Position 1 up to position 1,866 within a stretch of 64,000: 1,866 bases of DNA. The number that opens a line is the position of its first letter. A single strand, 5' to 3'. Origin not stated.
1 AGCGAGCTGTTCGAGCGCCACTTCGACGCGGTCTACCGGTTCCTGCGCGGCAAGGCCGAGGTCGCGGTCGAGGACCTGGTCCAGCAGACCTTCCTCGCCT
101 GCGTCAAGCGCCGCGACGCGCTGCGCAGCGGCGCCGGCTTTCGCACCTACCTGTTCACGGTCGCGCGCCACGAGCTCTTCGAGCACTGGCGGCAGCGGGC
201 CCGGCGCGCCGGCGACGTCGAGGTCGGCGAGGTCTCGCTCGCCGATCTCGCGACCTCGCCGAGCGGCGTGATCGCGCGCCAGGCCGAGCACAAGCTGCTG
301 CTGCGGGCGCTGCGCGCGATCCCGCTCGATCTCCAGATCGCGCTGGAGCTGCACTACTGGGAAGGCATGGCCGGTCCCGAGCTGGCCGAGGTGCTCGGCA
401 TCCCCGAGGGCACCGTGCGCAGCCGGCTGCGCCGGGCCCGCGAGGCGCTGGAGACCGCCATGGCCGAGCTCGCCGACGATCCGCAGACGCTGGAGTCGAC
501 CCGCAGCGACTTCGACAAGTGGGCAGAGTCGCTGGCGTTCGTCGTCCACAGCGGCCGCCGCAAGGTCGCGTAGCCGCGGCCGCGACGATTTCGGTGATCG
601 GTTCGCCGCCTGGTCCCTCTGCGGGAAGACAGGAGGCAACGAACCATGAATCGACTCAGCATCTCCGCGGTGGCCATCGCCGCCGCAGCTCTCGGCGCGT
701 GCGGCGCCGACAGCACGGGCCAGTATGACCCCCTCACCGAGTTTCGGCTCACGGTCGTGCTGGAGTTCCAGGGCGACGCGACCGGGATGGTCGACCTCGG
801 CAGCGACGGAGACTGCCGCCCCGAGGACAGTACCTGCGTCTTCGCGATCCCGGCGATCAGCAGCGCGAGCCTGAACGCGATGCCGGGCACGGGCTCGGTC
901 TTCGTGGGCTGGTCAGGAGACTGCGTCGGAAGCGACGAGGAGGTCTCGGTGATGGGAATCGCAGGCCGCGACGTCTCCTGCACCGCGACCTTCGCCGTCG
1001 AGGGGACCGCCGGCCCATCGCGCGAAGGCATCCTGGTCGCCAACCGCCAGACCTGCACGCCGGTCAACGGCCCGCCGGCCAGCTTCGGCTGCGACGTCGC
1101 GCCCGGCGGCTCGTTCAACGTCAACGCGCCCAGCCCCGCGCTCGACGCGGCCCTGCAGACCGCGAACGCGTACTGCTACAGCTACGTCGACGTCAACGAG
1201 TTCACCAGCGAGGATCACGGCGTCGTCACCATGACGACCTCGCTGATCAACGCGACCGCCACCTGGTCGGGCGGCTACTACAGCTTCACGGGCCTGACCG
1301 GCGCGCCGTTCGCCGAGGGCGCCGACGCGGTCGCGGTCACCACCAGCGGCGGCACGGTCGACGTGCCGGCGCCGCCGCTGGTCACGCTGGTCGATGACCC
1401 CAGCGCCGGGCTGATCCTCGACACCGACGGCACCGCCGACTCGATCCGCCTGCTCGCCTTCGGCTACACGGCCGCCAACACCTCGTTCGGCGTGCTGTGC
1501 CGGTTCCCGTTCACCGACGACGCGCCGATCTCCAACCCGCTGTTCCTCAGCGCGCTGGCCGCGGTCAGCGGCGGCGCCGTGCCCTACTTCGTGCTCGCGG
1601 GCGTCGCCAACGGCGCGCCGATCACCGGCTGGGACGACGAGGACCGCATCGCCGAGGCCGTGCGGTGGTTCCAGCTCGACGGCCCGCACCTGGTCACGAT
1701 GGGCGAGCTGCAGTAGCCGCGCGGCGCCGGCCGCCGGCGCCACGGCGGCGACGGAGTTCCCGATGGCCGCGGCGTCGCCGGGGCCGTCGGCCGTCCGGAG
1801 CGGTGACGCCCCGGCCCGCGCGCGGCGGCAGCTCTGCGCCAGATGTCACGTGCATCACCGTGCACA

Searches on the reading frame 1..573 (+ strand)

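Call 76: search_protein_families(library=pfam, proteins=[window:1-573:+], max_evalue=0.0001)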
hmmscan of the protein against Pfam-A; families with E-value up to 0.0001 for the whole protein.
window:1-573:+ (190 aa): 4 families
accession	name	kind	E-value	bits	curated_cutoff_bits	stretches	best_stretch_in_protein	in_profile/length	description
PF08281.18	Sigma70_r4_2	-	3.2e-14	52.8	25.7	1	99-150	3-54/54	Sigma-70, region 4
PF04542.20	Sigma70_r2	-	4.6e-11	42.8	24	1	3-69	1-71/71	Sigma-70 region 2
PF04545.22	Sigma70_r4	-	2e-07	30.9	24.1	1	114-150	12-48/50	Sigma-70, region 4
PF07638.17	Sigma70_ECF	-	1.8e-06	28.4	21.1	1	25-154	51-183/185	ECF sigma factor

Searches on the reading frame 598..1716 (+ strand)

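Call 76: search_protein_families(library=pfam, proteins=[window:598-1716:+], max_evalue=0.0001)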
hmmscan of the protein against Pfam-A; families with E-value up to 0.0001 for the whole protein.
window:598-1716:+ (372 aa): 1 family
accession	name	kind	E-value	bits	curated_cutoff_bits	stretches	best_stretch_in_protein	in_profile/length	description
PF18998.6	Flg_new_2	-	4.6e-05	23.8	23.6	1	89-133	24-70/73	Divergent InlB B-repeat domain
